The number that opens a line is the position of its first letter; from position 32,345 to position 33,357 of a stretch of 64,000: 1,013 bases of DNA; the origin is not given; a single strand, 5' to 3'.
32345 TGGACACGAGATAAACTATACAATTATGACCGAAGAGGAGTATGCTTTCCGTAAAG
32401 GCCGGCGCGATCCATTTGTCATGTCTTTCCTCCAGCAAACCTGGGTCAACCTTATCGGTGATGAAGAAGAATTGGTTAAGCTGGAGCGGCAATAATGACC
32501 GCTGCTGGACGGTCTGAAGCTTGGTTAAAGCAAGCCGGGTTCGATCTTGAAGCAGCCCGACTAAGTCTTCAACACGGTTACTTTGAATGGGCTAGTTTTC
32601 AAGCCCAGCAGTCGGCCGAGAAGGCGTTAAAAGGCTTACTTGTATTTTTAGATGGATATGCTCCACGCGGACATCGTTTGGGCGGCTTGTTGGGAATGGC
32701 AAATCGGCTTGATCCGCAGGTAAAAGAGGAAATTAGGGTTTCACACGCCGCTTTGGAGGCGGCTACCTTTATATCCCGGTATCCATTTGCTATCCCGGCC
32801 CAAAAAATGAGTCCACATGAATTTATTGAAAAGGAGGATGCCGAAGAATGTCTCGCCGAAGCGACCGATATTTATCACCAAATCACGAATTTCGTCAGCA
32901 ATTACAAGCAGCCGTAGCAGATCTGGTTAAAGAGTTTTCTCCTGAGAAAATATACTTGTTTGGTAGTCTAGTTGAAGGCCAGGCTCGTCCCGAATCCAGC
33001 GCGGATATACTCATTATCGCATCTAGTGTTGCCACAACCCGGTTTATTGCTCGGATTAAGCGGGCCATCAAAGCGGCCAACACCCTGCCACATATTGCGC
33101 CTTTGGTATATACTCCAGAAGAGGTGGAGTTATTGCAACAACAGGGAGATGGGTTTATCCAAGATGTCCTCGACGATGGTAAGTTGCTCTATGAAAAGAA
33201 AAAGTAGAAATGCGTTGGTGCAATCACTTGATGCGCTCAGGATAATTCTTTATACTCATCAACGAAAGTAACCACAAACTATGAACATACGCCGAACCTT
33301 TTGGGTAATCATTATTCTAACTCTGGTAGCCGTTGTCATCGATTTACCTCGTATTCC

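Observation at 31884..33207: Three-gene wHTH/degenerate-MNT + HEPN + MNT module immediately downstream of rnpB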

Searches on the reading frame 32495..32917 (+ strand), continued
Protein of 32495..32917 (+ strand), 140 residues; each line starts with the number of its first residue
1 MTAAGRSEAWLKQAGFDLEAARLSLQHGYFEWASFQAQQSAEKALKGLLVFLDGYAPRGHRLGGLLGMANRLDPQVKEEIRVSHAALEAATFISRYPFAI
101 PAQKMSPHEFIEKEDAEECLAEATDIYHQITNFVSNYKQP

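Call 65: get_annotated_region(hit=H1, flank=1500)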
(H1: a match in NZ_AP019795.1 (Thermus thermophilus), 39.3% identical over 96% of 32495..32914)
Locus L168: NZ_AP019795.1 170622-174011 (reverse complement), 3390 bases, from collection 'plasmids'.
description: Thermus thermophilus strain AA2-29 plasmid pAA229, complete sequence
organism: Thermus thermophilus (NCBI taxid 274)
taxonomy: Bacteria; Deinococcota; Deinococci; Thermales; Thermaceae; Thermus; Thermus thermophilus
host: -; source: -; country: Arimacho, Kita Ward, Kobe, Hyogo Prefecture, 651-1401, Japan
typing (MOB-suite, as given by PLSDB): non-mobilizable; replicon rep_cluster_1121
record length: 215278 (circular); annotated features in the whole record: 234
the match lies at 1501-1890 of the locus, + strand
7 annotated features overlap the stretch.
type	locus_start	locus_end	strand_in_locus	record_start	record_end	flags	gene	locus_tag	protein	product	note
CDS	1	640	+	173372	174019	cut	bluB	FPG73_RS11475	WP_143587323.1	5,6-dimethylbenzimidazole synthase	GO:0009236 - cobalamin biosynthetic process [Evidence IEA]; GO:0032363 - FMN catabolic process [Evidence IEA]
CDS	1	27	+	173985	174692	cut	cobA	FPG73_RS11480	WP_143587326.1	uroporphyrinogen-III C-methyltransferase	GO:0019354 - siroheme biosynthetic process [Evidence IEA]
CDS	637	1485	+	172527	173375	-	cbiB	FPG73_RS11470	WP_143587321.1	adenosylcobinamide-phosphate synthase CbiB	GO:0009236 - cobalamin biosynthetic process [Evidence IEA]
CDS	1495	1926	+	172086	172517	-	-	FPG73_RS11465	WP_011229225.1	HEPN domain-containing protein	-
CDS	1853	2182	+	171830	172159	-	-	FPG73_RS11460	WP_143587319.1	nucleotidyltransferase domain-containing protein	-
CDS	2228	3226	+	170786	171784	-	-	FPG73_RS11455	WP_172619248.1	histidinol-phosphate transaminase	GO:0000105 - histidine biosynthetic process [Evidence IEA]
CDS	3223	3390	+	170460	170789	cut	-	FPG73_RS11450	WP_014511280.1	nucleotidyltransferase domain-containing protein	-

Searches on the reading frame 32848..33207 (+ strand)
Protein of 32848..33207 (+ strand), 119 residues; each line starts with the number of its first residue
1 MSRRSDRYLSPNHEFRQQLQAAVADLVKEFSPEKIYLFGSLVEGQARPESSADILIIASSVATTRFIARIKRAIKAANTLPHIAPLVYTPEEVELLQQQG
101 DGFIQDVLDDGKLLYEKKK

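Call 6: search_protein_families(library=pfam, proteins=[window:32848-33207:+], max_evalue=1)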
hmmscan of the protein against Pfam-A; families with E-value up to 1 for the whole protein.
window:32848-33207:+ (119 aa): 5 families
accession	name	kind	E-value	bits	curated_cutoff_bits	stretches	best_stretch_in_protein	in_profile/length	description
PF18765.7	Polbeta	-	9.8e-11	42.1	26.9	1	28-118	9-91/93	Polymerase beta, Nucleotidyltransferase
PF01909.29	NTP_transf_2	-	1.3e-06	29.1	21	1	27-101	9-80/93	Nucleotidyltransferase domain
PF22600.2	MTPAP-like_central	-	0.0016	19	27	1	9-80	19-80/139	Poly(A) RNA polymerase, mitochondrial-like, central palm domain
PF09754.15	PAC2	-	0.037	14.3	25.8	1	11-48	77-120/215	PAC2 family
PF02251.23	PA28_N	-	0.053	14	21.2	1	14-43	9-38/61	Proteasome activator PA28, N-terminal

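Call 7: search_protein_families(library=ncbifam, proteins=[window:32848-33207:+], max_evalue=1)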
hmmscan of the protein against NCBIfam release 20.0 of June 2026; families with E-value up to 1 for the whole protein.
window:32848-33207:+ (119 aa): 10 families
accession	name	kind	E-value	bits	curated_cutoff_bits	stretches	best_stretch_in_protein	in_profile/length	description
NF047752.1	MntA_antitoxin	equivalog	1.2e-07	31.5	60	1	28-118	3-84/106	type VII toxin-antitoxin system MntA family adenylyltransferase antitoxin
NF033220.1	ANT_3pp_II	equivalog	9e-05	22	400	1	17-66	8-56/258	ANT(3'')-II family aminoglycoside nucleotidyltransferase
NF012212.1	ANT_9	subfamily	0.00047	19.5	340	1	34-64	23-53/249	aminoglycoside nucleotidyltransferase ANT(9)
NF045972.1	ANT_3pp_I_Serra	equivalog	0.0015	18.3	500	1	14-76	7-71/261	ANT(3'')-I family aminoglycoside adenylyltransferase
NF010309.0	PRK13746.1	subfamily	0.0028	17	193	1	12-60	6-56/263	aminoglycoside adenylyltransferase family protein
NF045909.1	ANT_9_Ic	equivalog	0.0043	16.3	505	1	33-69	28-64/259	aminoglycoside nucleotidyltransferase ANT(9)-Ic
NF053581.1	ANT_3pp_Ic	exception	0.017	14.7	545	1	15-64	9-60/265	aminoglycoside nucleotidyltransferase ANT(3'')-Ic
NF012157.0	ANT_3pp_I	equivalog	0.091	12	375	1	33-60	23-50/256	AadA family aminoglycoside 3''-O-nucleotidyltransferase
NF051895.1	anti_phage_HalB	equivalog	0.11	12.1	190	1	36-117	3-72/211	anti-phage Hailong system nucleotidyltransferase HalB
NF051468.1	ANT_AadA37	exception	0.13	11.2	550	1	16-86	13-85/265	ANT(3'')-I family aminoglycoside nucleotidyltransferase AadA37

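Call 8: search_protein_families(library=padloc, proteins=[window:32848-33207:+], max_evalue=1)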
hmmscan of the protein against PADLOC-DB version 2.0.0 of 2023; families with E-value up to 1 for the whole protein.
window:32848-33207:+ (119 aa): 9 families
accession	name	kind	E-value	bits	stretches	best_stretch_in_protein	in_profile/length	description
PDLC04368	PDC-M05A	-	1.3e-09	36.2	1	17-113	94-186/201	-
PDLC04369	PDC-M05A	-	2.8e-07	28.4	1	11-112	80-181/201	-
PDLC04906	PDC-S09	-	2.3e-06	25.9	1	14-60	6-52/98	-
PDLC04904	PDC-S09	-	5.3e-06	24.6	1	13-73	6-66/104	-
PDLC04907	PDC-S09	-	2.3e-05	22.5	1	12-66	7-61/114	-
PDLC04372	PDC-M05A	-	2.9e-05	22.4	1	17-114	63-156/167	-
PDLC04902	PDC-S09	-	6.9e-05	21.1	1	17-63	6-52/97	-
PDLC04903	PDC-S09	-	0.00016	19.9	1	32-73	26-68/108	-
PDLC04905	PDC-S09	-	0.00083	17.7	1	17-60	6-50/101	-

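Call 47: find_homologous_proteins(query=window:32848-33204:+)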
Query window:32848-33204:+ (119 aa): 57 proteins with E <= 0.001 among 91 candidates.
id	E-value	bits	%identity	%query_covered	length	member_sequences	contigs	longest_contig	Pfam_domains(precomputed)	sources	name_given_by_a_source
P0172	1.4e-62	227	91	100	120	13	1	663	PF18765.8,PF01909.30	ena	-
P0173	3.4e-62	225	91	99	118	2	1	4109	PF18765.8,PF01909.30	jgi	jgi:predicted nucleotidyltransferase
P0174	5.6e-55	202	80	97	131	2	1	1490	PF18765.8,PF01909.30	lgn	-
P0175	1.4e-45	172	72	97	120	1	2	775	PF18765.8,PF01909.30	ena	-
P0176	9.5e-42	160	68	97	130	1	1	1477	PF18765.8,PF01909.30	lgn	-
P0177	2.9e-41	158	67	97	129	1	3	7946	PF18765.8,PF01909.30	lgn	-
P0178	2.9e-40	155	65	97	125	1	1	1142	PF18765.8,PF01909.30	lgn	-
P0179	1.2e-36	143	78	77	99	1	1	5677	PF18765.8,PF01909.30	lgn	-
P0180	1.2e-36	143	70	85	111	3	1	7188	PF18765.8,PF01909.30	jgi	jgi:predicted nucleotidyltransferase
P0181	1.9e-35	139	62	99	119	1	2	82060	PF18765.8,PF01909.30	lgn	-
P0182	1.3e-34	137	72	76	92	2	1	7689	PF18765.8,PF01909.30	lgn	-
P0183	7.4e-34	134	70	78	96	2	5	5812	PF18765.8,PF01909.30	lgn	-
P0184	1.5e-32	130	64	84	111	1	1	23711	PF18765.8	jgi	jgi:predicted nucleotidyltransferase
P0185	3.1e-31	126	59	89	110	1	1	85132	PF18765.8,PF01909.30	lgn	-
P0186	4.3e-31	125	56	98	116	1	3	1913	PF18765.8,PF01909.30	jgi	jgi:predicted nucleotidyltransferase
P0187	8.4e-29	118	51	100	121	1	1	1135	PF18765.8,PF01909.30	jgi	jgi:predicted nucleotidyltransferase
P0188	1.4e-24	104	57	75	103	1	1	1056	PF18765.8,PF01909.30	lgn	-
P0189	1.5e-18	85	59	69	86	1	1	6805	PF18765.8,PF01909.30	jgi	jgi:predicted nucleotidyltransferase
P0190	1.2e-13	69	41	87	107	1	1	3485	PF18765.8,PF01909.30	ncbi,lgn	-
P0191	5.8e-12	64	42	90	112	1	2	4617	PF18765.8,PF22600.3,PF01909.30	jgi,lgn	jgi:predicted nucleotidyltransferase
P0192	1.1e-11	63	38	83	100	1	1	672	PF18765.8,PF22600.3,PF01909.30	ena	-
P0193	8.0e-11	60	37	87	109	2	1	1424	PF18765.8,PF22600.3,PF01909.30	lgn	-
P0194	2.0e-10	59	39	89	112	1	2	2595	PF18765.8,PF22600.3,PF01909.30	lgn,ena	-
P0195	3.0e-10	58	36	87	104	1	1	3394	PF18765.8,PF22600.3,PF01909.30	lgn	-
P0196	5.6e-10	57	37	90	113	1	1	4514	PF18765.8,PF22600.3,PF01909.30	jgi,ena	-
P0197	5.8e-10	57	36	87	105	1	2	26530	PF18765.8,PF22600.3,PF01909.30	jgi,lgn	jgi:predicted nucleotidyltransferase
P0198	1.2e-9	56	38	85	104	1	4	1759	PF18765.8,PF22600.3,PF01909.30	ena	-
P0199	1.2e-9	56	38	84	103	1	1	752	PF18765.8,PF01909.30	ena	-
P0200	3.6e-9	55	40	83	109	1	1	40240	PF18765.8,PF22600.3,PF01909.30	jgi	-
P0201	5.5e-9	54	36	83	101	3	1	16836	PF18765.8,PF22600.3,PF01909.30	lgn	-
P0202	6.8e-9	54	36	76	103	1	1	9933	PF18765.8,PF01909.30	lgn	-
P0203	2.2e-8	52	35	78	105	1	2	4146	PF18765.8,PF22600.3,PF01909.30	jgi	-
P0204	2.6e-8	52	31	86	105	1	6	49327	PF18765.8,PF01909.30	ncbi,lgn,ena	ncbi:MAG: nucleotidyltransferase domain-containing protein [Patescibacteria group bacterium]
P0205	3.9e-8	51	36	77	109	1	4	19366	PF18765.8,PF22600.3,PF01909.30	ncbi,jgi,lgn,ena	-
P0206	9.0e-8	50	34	78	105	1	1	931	PF18765.8,PF22600.3,PF01909.30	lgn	-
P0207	1.2e-7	50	40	78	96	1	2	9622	PF18765.8,PF01909.30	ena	-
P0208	2.5e-7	49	36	82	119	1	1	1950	PF18765.8,PF01909.30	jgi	jgi:uncharacterized protein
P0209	2.7e-7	49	32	84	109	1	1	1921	PF18765.8,PF01909.30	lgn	-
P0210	3.3e-7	49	38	93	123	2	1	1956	PF18765.8,PF01909.30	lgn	-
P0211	5.8e-7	48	38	73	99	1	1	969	PF18765.8,PF01909.30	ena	-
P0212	1.0e-6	47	34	75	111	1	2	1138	PF18765.8,PF01909.30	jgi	jgi:predicted nucleotidyltransferase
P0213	1.3e-6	47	34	77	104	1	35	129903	PF18765.8,PF01909.30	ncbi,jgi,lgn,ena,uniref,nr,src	ncbi:MAG: hypothetical protein A2312_01625 [Candidatus Staskawiczbacteria bacterium RIFOXYB2_FULL_32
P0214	1.3e-6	47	31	83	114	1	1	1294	PF18765.8,PF01909.30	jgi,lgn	jgi:predicted nucleotidyltransferase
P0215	2.3e-6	46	40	87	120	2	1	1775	PF18765.8,PF01909.30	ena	-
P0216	2.5e-6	46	34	87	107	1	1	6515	PF18765.8,PF01909.30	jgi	jgi:predicted nucleotidyltransferase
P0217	2.9e-6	46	32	75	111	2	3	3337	PF18765.8,PF01909.30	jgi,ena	jgi:predicted nucleotidyltransferase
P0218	3.1e-6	45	42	81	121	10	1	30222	PF18765.8,PF01909.30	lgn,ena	-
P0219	4.0e-6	45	35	78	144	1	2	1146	PF18765.8,PF22600.3,PF01909.30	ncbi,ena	-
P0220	1.5e-5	43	36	71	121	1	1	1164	PF18765.8,PF01909.30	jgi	jgi:predicted nucleotidyltransferase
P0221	1.7e-5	43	36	71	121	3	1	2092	PF18765.8,PF01909.30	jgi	jgi:uncharacterized protein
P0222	5.0e-5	42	35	86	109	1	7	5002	PF18765.8,PF01909.30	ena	-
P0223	1.7e-4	40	32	86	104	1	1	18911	PF18765.8,PF22600.3,PF01909.30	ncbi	-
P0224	2.1e-4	39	34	83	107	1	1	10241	PF18765.8,PF01909.30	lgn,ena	-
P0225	2.6e-4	39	40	81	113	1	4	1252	PF18765.8,PF01909.30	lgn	-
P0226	3.7e-4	39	31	83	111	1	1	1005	PF18765.8,PF01909.30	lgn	-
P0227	6.1e-4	38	33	77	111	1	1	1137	PF18765.8,PF01909.30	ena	-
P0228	7.9e-4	38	32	86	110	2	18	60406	PF18765.8,PF01909.30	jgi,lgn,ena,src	-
